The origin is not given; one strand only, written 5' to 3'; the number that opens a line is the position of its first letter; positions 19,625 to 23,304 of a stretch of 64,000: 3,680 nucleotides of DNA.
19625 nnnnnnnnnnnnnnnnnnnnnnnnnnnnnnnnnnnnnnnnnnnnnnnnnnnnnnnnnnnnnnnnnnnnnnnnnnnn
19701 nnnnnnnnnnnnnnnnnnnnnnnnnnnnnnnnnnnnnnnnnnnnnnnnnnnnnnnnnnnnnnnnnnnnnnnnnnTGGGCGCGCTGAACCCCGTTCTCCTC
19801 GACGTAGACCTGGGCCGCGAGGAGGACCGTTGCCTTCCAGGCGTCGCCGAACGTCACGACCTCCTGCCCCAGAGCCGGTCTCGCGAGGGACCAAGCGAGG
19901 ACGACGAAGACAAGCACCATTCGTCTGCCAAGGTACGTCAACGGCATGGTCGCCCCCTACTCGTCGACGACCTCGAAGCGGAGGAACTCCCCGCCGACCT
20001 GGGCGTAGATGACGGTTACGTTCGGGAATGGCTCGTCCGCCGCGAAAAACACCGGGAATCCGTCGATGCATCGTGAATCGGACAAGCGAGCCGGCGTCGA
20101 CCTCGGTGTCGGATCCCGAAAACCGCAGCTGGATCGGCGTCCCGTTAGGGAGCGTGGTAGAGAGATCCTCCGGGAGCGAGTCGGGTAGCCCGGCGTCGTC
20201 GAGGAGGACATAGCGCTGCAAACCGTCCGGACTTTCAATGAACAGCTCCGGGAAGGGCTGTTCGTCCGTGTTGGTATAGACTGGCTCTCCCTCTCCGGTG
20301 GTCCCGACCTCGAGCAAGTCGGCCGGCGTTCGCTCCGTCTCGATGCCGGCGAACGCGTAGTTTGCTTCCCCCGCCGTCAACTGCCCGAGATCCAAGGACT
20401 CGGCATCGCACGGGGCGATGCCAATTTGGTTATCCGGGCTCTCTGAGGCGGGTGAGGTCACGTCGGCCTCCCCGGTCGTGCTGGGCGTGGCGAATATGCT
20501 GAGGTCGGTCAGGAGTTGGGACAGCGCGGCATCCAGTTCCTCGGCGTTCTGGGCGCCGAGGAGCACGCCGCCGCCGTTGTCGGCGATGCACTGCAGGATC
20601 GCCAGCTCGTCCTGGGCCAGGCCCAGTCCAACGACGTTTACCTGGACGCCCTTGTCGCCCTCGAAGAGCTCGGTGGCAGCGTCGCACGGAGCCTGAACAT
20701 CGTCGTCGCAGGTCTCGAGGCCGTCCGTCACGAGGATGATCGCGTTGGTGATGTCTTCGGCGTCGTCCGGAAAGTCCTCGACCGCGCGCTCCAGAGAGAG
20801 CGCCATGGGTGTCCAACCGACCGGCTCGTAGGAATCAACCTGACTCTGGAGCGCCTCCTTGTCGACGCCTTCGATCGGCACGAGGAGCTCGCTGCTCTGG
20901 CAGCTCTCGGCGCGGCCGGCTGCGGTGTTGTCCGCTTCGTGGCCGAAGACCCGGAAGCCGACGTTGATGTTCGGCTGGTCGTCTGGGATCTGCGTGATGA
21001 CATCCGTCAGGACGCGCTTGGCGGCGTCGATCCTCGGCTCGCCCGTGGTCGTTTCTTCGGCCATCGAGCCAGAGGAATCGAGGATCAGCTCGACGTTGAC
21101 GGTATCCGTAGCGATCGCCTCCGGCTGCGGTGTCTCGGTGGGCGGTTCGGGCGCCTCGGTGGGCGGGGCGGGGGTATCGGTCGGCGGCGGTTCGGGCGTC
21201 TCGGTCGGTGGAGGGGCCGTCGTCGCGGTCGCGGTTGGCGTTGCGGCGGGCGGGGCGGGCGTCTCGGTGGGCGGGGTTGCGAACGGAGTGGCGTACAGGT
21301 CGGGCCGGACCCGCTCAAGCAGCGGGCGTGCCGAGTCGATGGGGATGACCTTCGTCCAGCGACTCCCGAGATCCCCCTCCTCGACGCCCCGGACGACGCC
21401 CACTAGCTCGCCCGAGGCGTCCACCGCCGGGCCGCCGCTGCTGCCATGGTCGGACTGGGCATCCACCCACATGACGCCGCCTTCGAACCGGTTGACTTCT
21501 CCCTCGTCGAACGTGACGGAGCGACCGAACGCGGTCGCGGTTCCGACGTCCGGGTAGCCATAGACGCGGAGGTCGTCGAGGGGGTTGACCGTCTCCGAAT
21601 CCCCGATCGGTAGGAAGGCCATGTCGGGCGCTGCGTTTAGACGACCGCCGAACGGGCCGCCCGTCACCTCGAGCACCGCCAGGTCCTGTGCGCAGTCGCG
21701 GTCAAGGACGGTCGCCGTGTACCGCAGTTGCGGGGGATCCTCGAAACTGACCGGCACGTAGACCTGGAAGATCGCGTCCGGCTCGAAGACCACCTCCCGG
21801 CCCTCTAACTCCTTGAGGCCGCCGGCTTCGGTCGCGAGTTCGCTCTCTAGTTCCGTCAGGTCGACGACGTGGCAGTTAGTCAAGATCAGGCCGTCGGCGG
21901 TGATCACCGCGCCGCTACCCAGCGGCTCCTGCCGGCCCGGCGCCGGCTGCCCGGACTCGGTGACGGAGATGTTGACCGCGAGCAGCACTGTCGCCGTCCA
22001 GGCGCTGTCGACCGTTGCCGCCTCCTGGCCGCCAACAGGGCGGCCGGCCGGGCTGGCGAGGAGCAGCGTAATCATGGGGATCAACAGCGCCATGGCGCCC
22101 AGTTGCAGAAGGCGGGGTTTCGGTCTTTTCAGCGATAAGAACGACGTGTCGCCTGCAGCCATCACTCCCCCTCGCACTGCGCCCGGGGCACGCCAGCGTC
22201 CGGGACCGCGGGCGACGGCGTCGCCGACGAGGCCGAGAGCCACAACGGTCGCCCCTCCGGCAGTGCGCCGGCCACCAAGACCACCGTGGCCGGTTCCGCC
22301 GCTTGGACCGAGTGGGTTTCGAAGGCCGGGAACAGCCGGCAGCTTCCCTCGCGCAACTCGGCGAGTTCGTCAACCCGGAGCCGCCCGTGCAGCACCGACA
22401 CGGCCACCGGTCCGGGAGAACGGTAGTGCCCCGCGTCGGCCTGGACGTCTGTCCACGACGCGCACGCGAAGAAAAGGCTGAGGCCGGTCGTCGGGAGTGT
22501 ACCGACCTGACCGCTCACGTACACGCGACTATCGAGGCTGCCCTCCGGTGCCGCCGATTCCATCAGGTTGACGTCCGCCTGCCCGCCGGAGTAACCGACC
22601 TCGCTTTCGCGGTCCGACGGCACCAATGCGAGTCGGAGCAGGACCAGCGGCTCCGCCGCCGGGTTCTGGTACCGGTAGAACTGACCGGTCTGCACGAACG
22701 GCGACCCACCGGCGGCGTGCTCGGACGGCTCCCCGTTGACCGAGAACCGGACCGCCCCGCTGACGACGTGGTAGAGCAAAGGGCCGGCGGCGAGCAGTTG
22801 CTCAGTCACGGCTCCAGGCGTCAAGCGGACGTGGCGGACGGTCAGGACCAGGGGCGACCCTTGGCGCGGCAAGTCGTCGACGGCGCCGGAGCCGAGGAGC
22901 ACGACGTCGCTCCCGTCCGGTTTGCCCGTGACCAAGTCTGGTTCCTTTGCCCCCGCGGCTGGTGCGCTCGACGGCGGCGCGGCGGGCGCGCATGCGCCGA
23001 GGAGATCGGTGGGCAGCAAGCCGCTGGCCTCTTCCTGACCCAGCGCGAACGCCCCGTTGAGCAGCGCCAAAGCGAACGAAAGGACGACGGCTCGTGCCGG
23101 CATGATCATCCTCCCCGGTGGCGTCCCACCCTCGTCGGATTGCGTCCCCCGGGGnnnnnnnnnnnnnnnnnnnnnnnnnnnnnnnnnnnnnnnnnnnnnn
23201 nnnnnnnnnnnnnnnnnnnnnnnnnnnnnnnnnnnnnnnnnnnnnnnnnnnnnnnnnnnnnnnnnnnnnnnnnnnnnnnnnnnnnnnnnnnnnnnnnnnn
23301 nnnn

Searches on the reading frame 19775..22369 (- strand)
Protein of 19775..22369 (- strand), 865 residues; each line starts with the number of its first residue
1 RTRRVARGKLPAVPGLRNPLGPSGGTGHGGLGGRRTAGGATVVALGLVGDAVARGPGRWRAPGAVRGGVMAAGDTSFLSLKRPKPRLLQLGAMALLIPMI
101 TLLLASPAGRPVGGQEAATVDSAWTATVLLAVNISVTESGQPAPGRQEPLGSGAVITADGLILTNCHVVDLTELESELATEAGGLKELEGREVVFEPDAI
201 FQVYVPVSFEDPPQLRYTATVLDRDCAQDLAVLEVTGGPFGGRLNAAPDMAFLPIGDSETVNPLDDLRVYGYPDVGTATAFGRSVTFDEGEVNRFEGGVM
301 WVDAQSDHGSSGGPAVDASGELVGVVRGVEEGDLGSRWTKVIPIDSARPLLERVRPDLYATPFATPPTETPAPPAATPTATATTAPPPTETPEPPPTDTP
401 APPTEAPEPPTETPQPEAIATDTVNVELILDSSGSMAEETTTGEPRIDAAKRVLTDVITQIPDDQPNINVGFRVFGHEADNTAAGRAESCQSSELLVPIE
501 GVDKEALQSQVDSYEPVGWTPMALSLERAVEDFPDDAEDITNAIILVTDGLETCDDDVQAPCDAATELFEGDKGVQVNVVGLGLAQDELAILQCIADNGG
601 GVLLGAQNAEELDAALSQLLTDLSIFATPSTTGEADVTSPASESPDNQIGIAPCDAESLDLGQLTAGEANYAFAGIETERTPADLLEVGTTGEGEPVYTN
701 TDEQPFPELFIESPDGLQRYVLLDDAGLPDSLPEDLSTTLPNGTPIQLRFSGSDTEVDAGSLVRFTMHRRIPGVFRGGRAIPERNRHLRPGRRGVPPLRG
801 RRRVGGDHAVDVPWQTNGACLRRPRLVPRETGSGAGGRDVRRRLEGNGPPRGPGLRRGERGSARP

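Call 44: search_protein_families(library=pfam, proteins=[window:19775-22369:-], max_evalue=0.01)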
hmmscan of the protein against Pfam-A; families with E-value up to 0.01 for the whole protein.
window:19775-22369:- (865 aa): 4 families
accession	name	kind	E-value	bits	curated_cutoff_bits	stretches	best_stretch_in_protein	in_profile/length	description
PF13365.12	Trypsin_2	-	4.2e-20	73.4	27.6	1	151-325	1-144/144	Trypsin-like peptidase domain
PF00092.34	VWA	-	7.3e-08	33.3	23.8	1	426-602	2-158/174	von Willebrand factor type A domain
PF13519.12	VWA_2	-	7.6e-06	26.9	27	1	428-550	3-106/107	von Willebrand factor type A domain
PF00089.32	Trypsin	-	0.00025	21.4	20.6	1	151-345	26-214/220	Trypsin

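Call 45: search_protein_families(library=padloc, proteins=[window:19775-22369:-], max_evalue=0.001)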
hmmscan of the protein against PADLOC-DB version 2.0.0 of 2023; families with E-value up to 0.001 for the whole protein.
window:19775-22369:- (865 aa): 3 families
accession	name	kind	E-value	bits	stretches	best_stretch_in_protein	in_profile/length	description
PDLC02960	RT-Protease_XI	-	8.9e-10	36.1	1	146-347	348-500/506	single gene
PDLC02959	RT-Protease_XI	-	1.5e-08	32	1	151-347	352-504/510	single gene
PDLC04593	PDC-M35A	-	9.6e-05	20.3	0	136-171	8-43/216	-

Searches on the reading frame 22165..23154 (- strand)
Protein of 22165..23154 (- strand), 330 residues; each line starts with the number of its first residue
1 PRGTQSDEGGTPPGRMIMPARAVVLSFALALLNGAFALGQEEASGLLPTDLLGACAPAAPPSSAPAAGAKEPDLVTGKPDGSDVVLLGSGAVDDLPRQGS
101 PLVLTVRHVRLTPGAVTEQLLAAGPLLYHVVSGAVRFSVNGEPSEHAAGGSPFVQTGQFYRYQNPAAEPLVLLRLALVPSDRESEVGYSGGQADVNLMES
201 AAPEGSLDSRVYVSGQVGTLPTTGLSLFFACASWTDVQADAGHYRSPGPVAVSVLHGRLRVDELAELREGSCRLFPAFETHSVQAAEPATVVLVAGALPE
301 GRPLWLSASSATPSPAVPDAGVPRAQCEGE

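Call 44: search_protein_families(library=pfam, proteins=[window:22165-23154:-], max_evalue=0.01)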
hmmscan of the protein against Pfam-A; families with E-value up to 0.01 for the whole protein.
window:22165-23154:- (330 aa): 1 family
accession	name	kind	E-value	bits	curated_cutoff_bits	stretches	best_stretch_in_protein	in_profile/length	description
PF07883.17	Cupin_2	-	9.8e-08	32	27.2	1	108-173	2-67/70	Cupin domain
